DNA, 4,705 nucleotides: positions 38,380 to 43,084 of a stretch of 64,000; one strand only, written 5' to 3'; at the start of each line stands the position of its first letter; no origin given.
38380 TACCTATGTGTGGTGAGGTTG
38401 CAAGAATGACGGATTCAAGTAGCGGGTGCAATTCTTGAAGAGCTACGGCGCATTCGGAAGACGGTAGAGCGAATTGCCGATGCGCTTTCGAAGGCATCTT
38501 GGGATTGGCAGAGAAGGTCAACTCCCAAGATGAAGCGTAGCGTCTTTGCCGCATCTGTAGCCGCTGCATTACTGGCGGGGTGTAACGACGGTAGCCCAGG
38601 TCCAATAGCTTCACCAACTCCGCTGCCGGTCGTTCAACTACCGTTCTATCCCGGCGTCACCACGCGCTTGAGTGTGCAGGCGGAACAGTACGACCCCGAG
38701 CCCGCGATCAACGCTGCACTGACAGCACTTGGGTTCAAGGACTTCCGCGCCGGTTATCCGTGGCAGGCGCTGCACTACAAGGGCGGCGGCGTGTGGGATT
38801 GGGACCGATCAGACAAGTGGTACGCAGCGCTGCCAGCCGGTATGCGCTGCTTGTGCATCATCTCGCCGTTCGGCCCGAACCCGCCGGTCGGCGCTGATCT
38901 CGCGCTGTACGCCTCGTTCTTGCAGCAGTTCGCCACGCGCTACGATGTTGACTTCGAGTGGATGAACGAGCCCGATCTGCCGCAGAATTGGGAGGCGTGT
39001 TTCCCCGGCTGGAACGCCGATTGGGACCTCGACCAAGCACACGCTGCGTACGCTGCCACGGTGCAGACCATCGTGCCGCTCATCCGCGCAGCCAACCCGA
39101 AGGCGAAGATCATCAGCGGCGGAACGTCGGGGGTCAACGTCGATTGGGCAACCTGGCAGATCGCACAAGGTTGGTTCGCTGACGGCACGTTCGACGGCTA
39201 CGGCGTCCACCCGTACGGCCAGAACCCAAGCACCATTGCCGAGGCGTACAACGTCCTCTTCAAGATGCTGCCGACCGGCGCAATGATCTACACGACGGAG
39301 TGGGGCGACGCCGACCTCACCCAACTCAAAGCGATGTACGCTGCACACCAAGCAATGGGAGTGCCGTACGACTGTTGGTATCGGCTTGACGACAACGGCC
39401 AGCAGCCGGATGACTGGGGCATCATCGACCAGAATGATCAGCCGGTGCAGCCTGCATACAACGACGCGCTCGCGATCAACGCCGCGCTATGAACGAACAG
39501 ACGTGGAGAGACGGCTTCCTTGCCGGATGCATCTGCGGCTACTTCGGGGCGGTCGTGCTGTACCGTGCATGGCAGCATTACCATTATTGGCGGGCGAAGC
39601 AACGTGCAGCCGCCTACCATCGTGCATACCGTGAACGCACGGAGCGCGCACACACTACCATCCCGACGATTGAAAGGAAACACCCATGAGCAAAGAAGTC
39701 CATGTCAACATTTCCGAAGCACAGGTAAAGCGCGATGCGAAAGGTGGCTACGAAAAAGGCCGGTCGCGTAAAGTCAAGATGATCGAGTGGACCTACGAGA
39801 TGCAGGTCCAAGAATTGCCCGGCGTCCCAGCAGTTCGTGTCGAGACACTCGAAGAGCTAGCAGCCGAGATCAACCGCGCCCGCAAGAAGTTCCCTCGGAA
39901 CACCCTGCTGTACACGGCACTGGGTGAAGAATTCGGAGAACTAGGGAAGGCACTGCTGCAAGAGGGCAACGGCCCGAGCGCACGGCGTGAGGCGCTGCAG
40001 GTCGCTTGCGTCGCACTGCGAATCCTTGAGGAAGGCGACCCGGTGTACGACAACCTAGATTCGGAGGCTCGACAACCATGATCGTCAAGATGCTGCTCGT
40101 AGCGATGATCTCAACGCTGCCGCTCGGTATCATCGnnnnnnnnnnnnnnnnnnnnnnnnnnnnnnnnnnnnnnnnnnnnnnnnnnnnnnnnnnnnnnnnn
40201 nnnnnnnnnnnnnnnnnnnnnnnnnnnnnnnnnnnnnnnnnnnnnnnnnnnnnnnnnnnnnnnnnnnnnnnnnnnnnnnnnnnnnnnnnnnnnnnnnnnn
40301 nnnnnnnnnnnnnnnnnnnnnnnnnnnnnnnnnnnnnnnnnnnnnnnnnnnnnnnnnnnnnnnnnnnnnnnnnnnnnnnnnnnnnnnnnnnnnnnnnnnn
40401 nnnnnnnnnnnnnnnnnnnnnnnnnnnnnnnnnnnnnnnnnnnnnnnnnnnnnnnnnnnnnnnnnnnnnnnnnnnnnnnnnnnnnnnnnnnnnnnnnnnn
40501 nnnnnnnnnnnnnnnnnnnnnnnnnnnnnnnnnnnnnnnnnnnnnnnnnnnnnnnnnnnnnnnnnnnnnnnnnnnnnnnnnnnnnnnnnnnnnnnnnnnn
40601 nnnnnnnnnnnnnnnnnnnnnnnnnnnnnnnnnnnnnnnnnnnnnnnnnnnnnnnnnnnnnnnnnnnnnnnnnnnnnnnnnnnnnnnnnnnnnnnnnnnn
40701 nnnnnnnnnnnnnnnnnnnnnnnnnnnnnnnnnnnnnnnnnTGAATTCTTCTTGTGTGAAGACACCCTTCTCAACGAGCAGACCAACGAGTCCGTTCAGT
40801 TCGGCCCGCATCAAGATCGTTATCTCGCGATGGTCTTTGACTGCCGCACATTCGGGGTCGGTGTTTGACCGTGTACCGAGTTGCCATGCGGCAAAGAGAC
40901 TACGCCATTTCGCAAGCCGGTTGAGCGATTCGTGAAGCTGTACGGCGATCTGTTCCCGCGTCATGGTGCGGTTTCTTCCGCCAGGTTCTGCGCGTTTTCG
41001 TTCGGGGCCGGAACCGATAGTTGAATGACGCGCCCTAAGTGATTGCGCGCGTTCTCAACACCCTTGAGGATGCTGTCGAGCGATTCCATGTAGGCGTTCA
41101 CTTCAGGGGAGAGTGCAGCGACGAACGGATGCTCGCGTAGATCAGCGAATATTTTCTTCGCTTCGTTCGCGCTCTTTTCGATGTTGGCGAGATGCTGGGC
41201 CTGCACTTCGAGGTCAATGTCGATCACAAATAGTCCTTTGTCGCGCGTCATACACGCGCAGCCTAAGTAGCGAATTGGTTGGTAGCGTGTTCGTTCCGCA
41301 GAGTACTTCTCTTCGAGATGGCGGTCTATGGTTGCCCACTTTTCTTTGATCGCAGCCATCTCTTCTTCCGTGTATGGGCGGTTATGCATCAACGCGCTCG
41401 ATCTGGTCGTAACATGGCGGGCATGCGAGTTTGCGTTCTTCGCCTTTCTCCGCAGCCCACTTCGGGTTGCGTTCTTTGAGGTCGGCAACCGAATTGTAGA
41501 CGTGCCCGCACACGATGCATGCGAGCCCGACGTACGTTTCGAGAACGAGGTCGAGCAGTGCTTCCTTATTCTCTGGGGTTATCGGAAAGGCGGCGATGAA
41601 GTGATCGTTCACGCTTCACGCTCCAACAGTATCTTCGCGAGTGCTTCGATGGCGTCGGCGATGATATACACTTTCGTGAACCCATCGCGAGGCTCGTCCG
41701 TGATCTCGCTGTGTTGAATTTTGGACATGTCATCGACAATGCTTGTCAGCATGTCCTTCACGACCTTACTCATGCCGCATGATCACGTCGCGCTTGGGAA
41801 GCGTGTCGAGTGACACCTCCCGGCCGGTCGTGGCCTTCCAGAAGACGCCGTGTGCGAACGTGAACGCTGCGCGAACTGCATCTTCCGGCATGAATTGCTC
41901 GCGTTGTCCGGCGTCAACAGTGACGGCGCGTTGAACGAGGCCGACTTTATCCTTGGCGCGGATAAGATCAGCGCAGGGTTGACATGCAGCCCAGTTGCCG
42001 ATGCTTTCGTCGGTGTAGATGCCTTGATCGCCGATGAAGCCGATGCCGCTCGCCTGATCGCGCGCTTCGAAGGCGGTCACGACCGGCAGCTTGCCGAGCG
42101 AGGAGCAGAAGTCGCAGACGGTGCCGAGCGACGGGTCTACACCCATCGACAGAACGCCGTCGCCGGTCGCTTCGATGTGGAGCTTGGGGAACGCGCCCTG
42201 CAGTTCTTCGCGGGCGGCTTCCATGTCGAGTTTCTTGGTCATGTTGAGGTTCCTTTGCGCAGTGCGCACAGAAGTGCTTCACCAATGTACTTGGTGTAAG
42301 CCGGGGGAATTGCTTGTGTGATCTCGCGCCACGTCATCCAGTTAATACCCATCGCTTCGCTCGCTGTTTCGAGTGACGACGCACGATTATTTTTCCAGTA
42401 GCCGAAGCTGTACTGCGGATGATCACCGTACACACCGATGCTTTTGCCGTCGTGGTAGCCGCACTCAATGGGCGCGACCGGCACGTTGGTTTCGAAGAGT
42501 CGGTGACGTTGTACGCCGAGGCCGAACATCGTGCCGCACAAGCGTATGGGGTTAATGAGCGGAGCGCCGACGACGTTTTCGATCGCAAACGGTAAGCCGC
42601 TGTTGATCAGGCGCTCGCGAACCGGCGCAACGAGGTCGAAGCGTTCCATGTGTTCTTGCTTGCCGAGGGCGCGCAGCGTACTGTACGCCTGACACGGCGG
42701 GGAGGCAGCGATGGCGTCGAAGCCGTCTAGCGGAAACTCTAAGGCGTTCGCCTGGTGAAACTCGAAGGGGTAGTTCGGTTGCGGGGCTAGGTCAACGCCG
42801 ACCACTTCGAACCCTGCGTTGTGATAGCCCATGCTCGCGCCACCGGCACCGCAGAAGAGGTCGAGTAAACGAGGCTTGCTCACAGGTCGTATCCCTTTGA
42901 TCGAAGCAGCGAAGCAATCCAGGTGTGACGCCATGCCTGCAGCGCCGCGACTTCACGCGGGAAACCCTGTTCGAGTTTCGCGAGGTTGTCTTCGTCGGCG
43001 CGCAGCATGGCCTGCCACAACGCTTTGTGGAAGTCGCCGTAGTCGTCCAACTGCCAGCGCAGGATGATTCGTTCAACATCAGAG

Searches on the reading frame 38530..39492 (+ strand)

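Call 13: search_protein_families(library=phrogs, proteins=[window:38530-39492:+], max_evalue=0.001)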
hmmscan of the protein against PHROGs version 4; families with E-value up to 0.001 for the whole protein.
window:38530-39492:+ (320 aa): 0 families

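Call 14: search_protein_families(library=pfam, proteins=[window:38530-39492:+], max_evalue=0.001)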
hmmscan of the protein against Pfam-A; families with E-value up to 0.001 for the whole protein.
window:38530-39492:+ (320 aa): 1 family
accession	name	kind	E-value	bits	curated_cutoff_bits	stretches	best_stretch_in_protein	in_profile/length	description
PF00150.24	Cellulase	-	6.4e-05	23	23.5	1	125-262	103-240/272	Cellulase (glycosyl hydrolase family 5)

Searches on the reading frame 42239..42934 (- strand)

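Call 54: search_protein_families(library=pfam, proteins=[window:42239-42934:-], max_evalue=0.001)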
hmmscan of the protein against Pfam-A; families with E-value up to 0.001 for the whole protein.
window:42239-42934:- (231 aa): 1 family
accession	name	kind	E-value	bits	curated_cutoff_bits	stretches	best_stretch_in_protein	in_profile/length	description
PF00145.23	DNA_methylase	-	6.3e-08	32.8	22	1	22-121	2-111/324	C-5 cytosine-specific DNA methylase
